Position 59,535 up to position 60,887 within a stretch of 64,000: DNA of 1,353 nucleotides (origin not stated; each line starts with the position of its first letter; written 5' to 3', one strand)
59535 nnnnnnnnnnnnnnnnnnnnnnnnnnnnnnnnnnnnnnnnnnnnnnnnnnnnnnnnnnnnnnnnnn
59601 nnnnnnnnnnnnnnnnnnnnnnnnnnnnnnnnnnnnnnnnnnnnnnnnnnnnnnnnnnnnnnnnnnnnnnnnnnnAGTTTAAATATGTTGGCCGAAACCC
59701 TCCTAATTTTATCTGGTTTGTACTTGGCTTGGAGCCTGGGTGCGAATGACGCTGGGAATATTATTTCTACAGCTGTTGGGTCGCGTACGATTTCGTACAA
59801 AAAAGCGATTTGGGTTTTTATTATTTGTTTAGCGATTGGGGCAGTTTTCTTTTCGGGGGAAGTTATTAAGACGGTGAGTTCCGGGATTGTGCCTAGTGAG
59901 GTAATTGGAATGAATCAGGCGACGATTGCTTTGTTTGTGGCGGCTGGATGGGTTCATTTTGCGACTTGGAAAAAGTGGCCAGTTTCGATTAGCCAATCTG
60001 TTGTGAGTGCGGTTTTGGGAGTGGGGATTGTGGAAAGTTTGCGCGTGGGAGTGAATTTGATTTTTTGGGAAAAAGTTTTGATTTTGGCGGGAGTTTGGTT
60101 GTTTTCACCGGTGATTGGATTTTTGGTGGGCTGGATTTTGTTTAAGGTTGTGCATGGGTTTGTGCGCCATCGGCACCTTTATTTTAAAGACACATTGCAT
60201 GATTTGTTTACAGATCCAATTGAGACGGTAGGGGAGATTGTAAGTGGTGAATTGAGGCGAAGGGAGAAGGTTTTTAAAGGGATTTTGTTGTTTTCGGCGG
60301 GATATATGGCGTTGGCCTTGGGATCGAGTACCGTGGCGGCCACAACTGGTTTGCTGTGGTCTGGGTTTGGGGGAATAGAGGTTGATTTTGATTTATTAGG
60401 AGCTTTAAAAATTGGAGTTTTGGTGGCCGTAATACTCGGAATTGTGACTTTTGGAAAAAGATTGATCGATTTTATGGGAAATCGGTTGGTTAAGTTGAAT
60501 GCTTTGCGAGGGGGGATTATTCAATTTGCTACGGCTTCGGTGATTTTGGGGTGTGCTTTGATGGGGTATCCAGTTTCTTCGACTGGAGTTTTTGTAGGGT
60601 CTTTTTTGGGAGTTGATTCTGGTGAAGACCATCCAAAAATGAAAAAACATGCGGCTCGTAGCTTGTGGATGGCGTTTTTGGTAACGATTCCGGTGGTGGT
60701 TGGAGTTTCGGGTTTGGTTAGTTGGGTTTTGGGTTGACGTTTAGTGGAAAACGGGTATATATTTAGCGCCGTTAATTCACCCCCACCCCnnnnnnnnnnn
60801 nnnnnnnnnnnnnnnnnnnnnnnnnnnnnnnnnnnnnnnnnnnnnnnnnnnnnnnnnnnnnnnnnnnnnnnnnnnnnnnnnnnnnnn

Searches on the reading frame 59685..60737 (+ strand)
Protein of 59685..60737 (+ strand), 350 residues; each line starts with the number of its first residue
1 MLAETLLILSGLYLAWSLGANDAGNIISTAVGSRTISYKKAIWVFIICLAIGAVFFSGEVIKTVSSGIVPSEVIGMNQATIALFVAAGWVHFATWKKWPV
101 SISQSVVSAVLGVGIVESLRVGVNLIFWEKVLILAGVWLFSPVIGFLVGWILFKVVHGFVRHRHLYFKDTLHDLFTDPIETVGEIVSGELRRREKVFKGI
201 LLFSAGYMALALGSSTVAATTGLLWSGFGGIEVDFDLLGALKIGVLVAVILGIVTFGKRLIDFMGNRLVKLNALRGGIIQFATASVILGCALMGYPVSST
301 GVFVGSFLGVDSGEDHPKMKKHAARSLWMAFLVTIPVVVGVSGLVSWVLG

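Call 88: search_protein_families(library=pfam, max_evalue=0.0001, proteins=[window:59685-60737:+])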
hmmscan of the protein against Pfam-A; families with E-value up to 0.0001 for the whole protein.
window:59685-60737:+ (350 aa): 1 family
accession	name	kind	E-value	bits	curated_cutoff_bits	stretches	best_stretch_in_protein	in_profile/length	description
PF01384.25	PHO4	-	9.3e-56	189.7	33.7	1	19-342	2-350/350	Phosphate transporter family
